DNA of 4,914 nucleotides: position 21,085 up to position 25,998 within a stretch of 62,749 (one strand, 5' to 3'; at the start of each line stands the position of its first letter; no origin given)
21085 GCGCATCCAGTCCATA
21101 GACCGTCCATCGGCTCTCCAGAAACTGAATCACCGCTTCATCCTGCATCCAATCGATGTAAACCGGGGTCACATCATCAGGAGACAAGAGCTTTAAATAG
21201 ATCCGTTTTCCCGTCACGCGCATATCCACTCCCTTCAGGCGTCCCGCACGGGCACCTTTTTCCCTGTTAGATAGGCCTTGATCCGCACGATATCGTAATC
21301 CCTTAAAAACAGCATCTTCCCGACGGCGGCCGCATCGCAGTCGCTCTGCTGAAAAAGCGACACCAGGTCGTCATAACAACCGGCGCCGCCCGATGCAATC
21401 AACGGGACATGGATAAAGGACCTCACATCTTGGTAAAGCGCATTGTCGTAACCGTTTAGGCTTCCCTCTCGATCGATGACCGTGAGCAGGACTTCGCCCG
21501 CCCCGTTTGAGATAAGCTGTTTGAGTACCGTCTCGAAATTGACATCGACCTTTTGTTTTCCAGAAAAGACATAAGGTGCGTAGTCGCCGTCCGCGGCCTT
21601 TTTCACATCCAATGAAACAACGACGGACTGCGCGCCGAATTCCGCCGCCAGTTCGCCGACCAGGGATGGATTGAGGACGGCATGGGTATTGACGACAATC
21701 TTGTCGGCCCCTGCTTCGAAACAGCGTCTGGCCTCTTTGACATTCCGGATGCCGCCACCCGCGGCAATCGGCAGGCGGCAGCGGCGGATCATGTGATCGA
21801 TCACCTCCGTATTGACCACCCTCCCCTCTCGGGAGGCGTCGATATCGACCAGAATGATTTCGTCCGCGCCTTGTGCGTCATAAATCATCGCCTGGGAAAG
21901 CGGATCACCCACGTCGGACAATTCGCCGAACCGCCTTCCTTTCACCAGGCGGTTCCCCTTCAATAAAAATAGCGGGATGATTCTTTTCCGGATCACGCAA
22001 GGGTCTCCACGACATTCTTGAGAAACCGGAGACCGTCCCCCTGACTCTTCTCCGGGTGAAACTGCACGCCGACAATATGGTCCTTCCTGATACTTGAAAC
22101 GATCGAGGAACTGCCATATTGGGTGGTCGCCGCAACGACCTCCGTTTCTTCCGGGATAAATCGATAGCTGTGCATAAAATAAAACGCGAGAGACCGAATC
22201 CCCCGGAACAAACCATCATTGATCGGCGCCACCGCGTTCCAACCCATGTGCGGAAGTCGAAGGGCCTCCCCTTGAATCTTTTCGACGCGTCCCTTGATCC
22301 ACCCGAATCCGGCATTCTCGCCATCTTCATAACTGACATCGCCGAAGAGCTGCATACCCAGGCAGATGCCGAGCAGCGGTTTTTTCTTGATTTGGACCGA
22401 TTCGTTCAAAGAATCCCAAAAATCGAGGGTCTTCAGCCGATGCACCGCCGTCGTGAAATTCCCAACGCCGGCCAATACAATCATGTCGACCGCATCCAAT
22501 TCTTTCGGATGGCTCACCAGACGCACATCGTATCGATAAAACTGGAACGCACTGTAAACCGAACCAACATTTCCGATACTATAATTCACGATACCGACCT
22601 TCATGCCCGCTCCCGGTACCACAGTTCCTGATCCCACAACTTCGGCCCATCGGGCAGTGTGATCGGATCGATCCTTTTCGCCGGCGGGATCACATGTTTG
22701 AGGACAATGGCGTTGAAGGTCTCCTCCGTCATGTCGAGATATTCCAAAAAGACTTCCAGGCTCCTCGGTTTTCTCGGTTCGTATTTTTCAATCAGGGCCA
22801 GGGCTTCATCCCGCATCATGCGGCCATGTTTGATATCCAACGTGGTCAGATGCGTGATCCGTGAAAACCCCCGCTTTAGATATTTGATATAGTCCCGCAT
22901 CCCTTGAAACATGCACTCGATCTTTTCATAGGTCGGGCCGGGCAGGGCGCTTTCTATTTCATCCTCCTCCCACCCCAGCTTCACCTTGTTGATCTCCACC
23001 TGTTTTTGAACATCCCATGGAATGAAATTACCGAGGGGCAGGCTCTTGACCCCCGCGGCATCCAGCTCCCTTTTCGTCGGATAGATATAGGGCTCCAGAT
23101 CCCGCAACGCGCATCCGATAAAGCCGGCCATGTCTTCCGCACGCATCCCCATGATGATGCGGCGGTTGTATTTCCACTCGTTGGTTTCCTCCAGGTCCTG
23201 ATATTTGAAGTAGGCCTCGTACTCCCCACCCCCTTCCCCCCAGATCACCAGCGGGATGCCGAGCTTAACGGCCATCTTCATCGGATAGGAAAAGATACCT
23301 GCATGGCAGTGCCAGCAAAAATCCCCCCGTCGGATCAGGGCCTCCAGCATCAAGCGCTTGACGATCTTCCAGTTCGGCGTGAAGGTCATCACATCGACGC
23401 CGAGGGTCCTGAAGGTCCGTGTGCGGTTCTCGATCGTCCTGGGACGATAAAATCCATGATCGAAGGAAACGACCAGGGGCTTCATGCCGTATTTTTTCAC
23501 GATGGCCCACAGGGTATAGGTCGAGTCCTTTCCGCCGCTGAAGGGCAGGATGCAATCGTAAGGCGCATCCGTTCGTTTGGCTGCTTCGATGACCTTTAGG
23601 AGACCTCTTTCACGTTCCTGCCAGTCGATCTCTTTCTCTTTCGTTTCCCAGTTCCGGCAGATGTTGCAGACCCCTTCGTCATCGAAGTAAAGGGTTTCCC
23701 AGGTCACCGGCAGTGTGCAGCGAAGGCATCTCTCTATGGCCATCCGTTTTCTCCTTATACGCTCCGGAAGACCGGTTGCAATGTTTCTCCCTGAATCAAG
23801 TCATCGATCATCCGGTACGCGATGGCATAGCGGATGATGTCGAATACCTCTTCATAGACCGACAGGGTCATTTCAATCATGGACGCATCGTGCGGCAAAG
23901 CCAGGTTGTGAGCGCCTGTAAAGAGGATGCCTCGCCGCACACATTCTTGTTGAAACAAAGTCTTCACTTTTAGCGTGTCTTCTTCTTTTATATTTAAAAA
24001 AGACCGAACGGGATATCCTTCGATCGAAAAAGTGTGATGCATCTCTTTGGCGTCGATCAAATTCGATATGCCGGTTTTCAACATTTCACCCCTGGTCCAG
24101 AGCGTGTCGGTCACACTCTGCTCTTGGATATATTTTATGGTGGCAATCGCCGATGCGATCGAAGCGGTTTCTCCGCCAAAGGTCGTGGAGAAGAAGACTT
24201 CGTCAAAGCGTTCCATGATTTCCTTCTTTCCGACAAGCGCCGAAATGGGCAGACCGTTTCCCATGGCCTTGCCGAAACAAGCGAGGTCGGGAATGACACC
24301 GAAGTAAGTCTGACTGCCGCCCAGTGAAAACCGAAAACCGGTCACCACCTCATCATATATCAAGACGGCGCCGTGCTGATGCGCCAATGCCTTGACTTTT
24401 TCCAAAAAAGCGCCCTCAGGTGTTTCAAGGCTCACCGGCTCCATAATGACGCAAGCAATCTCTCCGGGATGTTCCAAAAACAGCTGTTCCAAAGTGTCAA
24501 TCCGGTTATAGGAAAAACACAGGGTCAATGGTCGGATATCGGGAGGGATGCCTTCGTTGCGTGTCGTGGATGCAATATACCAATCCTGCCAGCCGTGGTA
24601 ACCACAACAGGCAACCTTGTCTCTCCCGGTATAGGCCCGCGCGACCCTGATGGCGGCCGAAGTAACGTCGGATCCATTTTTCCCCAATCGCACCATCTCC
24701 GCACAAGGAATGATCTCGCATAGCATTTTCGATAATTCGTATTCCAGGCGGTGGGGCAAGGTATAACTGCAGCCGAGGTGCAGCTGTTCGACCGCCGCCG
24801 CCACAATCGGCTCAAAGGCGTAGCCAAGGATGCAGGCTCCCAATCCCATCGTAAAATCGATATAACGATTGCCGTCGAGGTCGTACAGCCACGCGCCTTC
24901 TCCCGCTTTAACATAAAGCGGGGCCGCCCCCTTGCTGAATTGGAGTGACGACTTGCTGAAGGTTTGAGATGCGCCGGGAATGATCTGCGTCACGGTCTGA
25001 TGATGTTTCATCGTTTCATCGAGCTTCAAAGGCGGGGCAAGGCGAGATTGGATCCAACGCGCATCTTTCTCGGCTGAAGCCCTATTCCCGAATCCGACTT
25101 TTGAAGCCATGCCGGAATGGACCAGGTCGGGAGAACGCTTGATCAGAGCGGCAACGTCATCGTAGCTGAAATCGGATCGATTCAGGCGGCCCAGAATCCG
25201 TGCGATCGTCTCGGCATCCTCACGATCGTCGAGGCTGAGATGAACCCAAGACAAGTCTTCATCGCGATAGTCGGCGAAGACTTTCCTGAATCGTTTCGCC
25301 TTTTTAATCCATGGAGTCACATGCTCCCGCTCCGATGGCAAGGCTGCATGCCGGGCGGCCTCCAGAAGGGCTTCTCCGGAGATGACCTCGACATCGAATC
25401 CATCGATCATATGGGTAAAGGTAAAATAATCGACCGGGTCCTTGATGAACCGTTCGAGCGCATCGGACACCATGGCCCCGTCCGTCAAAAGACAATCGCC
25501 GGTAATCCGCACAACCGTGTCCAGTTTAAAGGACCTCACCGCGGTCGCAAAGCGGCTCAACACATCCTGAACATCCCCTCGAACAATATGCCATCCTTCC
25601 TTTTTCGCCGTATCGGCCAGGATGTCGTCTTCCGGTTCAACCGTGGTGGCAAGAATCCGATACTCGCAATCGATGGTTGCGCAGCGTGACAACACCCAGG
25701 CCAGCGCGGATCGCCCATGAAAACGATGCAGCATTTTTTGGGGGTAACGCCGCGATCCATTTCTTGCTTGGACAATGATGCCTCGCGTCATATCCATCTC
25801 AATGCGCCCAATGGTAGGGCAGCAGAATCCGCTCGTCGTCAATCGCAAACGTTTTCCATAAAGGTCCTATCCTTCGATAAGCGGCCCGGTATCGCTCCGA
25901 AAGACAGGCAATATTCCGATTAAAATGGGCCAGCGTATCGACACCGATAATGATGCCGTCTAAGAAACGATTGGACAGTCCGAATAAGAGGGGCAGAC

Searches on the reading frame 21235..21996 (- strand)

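Call 10: search_protein_families(library=pfam, proteins=[window:21235-21996:-], max_evalue=0.001)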
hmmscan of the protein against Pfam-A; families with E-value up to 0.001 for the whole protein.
window:21235-21996:- (253 aa): 2 families
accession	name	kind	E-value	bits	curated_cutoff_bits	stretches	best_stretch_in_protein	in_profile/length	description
PF00977.27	His_biosynth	-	9e-61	205.7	23.6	1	5-233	1-226/228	Histidine biosynthesis protein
PF01207.24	Dus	-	3.6e-05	23.5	20.4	1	56-117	166-227/311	Dihydrouridine synthase (Dus)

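Call 54: search_protein_families(library=ncbifam, proteins=[window:21235-21996:-], max_evalue=0.0001)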
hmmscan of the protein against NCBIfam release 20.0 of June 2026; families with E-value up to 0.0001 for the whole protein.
window:21235-21996:- (253 aa): 15 families
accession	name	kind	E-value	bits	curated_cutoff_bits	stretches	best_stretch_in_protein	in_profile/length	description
TIGR03572.1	WbuZ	equivalog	1.9e-73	246.6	299.7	1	1-229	1-230/232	glycosyl amidation-associated protein WbuZ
NF038364.1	AglZ_HisF2_fam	equivalog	1.7e-68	230.7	310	1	3-231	2-230/248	AglZ/HisF2 family acetamidino modification protein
TIGR00735.1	hisF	equivalog_domain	4.6e-67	226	294.55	1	1-251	1-254/254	imidazole glycerol phosphate synthase subunit HisF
NF010112.0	PRK13585.1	equivalog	2.9e-41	141.6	243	1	16-232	18-227/241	1-(5-phosphoribosyl)-5-[(5-phosphoribosylamino)methylideneamino]imidazole-4-carboxamide isomerase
TIGR00007.1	TIGR00007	equivalog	3.7e-39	134.7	228.95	1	16-233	14-225/231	1-(5-phosphoribosyl)-5-[(5-phosphoribosylamino)methylideneamino]imidazole-4-carboxamide isomerase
TIGR01919.1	hisA-trpF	equivalog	2.4e-24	86.2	306.45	1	15-235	17-234/243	bifunctional 1-(5-phosphoribosyl)-5-((5-phosphoribosylamino)methylideneamino)imidazole-4-carboxamide isomerase/phosphoribosylanthranilate is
NF010113.0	PRK13586.1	equivalog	1.7e-19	70.4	238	1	29-230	29-222/232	1-(5-phosphoribosyl)-5-((5-phosphoribosylamino)methylideneamino)imidazole-4-carboxamide isomerase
NF003156.0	PRK04128.1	equivalog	2.5e-18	66.9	285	1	12-231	13-216/231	1-(5-phosphoribosyl)-5-((5-phosphoribosylamino)methylideneamino)imidazole-4-carboxamide isomerase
NF010114.0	PRK13587.1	equivalog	1.8e-14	54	305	1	43-228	45-223/234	1-(5-phosphoribosyl)-5-((5-phosphoribosylamino)methylideneamino)imidazole-4-carboxamide isomerase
NF010712.0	PRK14114.1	equivalog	2.6e-10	40.2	327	1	6-208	6-200/241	1-(5-phosphoribosyl)-5-((5-phosphoribosylamino)methylideneamino)imidazole-4-carboxamide isomerase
TIGR02129.1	hisA_euk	equivalog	3.2e-09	36.8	229.3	1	78-215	81-222/255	phosphoribosylformimino-5-aminoimidazole carboxamide ribotide isomerase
TIGR00734.1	hisAF_rel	hypoth_equivalog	3.3e-09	36.9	179.85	1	45-104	156-214/221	HisA/HisF family protein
NF003198.0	PRK04169.1-2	subfamily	1.1e-06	27.9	247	1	59-106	182-229/249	geranylgeranylglyceryl/heptaprenylglyceryl phosphate synthase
TIGR00737.1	nifR3_yhdG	equivalog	8.2e-06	25.2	293.3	0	62-126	180-245/319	tRNA dihydrouridine synthase DusB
NF005574.0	PRK07259.1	equivalog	2.9e-05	23.2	269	0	64-120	227-283/304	dihydroorotate dehydrogenase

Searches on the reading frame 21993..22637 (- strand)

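Call 10: search_protein_families(library=pfam, proteins=[window:21993-22637:-], max_evalue=0.001)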
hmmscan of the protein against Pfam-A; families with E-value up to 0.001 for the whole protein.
window:21993-22637:- (214 aa): 4 families
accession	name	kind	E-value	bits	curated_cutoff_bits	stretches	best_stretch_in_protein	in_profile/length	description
PF00117.34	GATase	-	1.1e-17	64.8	22.8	1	42-208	28-185/190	Glutamine amidotransferase class-I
PF01174.25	SNO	-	3.3e-08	34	27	1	37-98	21-81/188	SNO glutamine amidotransferase family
PF07722.19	Peptidase_C26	-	2.4e-05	24.7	20.5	0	80-98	100-118/219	Peptidase C26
PF07685.20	GATase_3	-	0.00036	20.6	27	1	37-102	26-92/196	CobB/CobQ-like glutamine amidotransferase domain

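Call 54: search_protein_families(library=ncbifam, proteins=[window:21993-22637:-], max_evalue=0.0001)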
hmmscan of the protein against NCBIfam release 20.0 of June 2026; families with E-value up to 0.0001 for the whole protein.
window:21993-22637:- (214 aa): 13 families
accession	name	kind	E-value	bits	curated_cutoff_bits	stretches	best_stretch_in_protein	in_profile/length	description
TIGR01855.1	IMP_synth_hisH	equivalog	1.4e-58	197.9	105.4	1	14-211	1-197/198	imidazole glycerol phosphate synthase subunit HisH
NF010608.0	PRK14004.1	equivalog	1.7e-38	132.5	216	1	14-211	2-208/210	imidazole glycerol phosphate synthase subunit HisH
TIGR00888.1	guaA_Nterm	equivalog_domain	8.4e-09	35.1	172.15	1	79-212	64-183/188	glutamine-hydrolyzing GMP synthase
NF001975.0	PRK00758.1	equivalog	7.5e-08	32.2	198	0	43-101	36-84/185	GMP synthase subunit A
TIGR03800.1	PLP_synth_Pdx2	equivalog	7.6e-07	29.2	105.55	1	14-100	2-85/184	pyridoxal 5'-phosphate synthase glutaminase subunit PdxT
NF001989.1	PRK00784.1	equivalog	9.2e-07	27.9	273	1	32-101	269-337/480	cobyric acid synthase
NF005849.0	PRK07765.1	equivalog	5e-06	25.9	308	1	81-206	72-185/219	aminodeoxychorismate/anthranilate synthase component II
TIGR00566.1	trpG_papA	subfamily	6.7e-06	26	121.05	1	85-211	74-191/192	glutamine amidotransferase of anthranilate synthase or aminodeoxychorismate synthase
NF041322.1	Anth_synII_Halo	equivalog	8.6e-06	25.5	320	1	84-198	72-174/190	anthranilate synthase component II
NF000848.1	PRK00074.1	equivalog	2.1e-05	23.3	400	1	77-212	62-186/512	glutamine-hydrolyzing GMP synthase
NF011201.0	PRK14607.1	equivalog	2.2e-05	23.3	670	1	84-210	72-186/534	bifunctional anthranilate synthase component II/anthranilate phosphoribosyltransferase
NF006562.0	PRK09065.1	equivalog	3e-05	23.7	205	0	51-100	58-105/242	glutamine amidotransferase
NF005072.0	PRK06490.1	equivalog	6.5e-05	22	339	0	84-197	91-187/251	glutamine amidotransferase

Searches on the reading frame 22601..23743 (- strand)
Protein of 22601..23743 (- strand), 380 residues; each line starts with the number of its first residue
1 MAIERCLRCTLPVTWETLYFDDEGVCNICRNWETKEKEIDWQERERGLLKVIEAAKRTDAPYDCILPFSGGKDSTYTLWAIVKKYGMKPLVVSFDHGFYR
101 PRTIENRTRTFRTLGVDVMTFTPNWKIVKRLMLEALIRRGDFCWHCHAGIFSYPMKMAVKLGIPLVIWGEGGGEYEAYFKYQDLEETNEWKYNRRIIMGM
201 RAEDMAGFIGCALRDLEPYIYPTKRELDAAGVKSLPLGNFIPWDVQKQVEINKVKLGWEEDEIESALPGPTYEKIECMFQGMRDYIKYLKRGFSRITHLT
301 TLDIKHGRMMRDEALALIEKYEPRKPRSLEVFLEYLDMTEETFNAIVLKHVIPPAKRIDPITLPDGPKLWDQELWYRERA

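Call 10: search_protein_families(library=pfam, proteins=[window:22601-23743:-], max_evalue=0.001)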
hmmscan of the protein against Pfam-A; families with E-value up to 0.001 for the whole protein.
window:22601-23743:- (380 aa): 0 families

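Call 54: search_protein_families(library=ncbifam, proteins=[window:22601-23743:-], max_evalue=0.0001)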
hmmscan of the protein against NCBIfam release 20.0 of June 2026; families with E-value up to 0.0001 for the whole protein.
window:22601-23743:- (380 aa): 1 family
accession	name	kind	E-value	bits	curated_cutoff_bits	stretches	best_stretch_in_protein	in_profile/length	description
TIGR03573.1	WbuX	subfamily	1.2e-103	347.2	203.2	1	4-347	2-343/344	N-acetyl sugar amidotransferase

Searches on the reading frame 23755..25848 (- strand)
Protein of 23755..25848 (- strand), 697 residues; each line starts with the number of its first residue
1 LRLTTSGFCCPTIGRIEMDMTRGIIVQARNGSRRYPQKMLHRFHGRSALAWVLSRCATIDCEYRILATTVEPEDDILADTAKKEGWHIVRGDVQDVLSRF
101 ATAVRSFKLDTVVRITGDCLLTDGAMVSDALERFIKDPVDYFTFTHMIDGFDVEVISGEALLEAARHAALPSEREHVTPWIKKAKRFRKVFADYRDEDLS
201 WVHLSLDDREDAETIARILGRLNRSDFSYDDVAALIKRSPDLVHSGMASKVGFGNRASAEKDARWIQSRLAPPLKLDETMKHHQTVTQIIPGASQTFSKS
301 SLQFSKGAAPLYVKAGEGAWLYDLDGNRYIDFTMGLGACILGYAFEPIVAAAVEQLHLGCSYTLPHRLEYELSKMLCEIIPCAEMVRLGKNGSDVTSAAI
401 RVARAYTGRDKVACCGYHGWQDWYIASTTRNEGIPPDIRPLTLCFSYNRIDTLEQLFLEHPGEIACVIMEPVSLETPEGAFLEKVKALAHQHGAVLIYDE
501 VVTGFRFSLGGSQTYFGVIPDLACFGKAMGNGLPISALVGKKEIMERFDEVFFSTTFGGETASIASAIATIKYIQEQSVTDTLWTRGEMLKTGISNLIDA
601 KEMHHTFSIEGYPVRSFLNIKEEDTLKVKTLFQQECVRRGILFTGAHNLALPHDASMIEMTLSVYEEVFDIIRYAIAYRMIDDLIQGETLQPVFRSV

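Call 10: search_protein_families(library=pfam, proteins=[window:23755-25848:-], max_evalue=0.001)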
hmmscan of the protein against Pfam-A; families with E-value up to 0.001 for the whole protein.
window:23755-25848:- (697 aa): 3 families
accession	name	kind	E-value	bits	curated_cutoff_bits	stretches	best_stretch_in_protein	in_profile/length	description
PF00202.27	Aminotran_3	-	5.1e-46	157.6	30.5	1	309-647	9-375/403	Aminotransferase class-III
PF02348.25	CTP_transf_3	-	7.9e-17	62.2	22.6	1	24-189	2-170/217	Cytidylyltransferase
PF12804.13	NTP_transf_3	-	0.00054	20.6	27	0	30-147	8-124/160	MobA-like NTP transferase domain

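Call 54: search_protein_families(library=ncbifam, proteins=[window:23755-25848:-], max_evalue=0.0001)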
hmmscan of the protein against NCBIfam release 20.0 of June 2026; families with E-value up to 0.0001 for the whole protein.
window:23755-25848:- (697 aa): 72 families (the best 25 are shown)
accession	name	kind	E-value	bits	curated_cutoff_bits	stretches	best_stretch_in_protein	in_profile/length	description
NF004856.0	PRK06209.1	equivalog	1.3e-120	403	486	1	276-696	8-439/450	glutamate-1-semialdehyde 2,1-aminomutase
NF000818.0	PRK00062.1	subfamily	3.7e-78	263.1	398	1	305-669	30-424/429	glutamate-1-semialdehyde 2,1-aminomutase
TIGR00713.1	hemL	equivalog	1.9e-77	260.7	527.3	1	305-668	26-419/423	glutamate-1-semialdehyde 2,1-aminomutase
NF009055.0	PRK12389.1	equivalog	1.1e-69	235.2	637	1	278-607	5-351/431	glutamate-1-semialdehyde 2,1-aminomutase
NF041362.1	GntE_guanitoxin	equivalog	1.2e-68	231.7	525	1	299-626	24-375/426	guanitoxin biosynthesis PLP-dependent transaminase GntE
NF005993.0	PRK08117.1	subfamily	1.6e-42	145.6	574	2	448-606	190-355/433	aspartate aminotransferase family protein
TIGR00707.1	argD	subfamily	1.3e-41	142.7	410.05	1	308-603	8-315/381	acetylornithine/succinylornithine family transaminase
NF004426.0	PRK05769.1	equivalog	1.7e-41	142.4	552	2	450-645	205-407/441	acetyl ornithine aminotransferase family protein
NF001864.0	PRK00615.1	equivalog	2.9e-40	138.1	706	1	287-609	15-354/433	glutamate-1-semialdehyde aminotransferase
NF006368.0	PRK08593.1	equivalog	1.6e-37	129.2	570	2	462-598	208-349/448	aspartate aminotransferase family protein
NF002797.0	PRK02936.1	equivalog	4.4e-37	127.7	496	1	310-605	12-314/385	acetylornithine transaminase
NF002874.0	PRK03244.1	equivalog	1.1e-35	123.3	457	1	305-597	21-322/399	acetylornithine transaminase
TIGR00700.1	GABAtrnsam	equivalog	1.4e-33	116.1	506.65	2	450-591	182-330/420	4-aminobutyrate--2-oxoglutarate transaminase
NF005453.0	PRK07046.1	subfamily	5.3e-33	114.3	425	1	307-651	55-427/453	transaminase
NF049976.1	AmadipTransam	equivalog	9.9e-33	113.6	650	2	461-589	188-321/416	2-aminoadipate transaminase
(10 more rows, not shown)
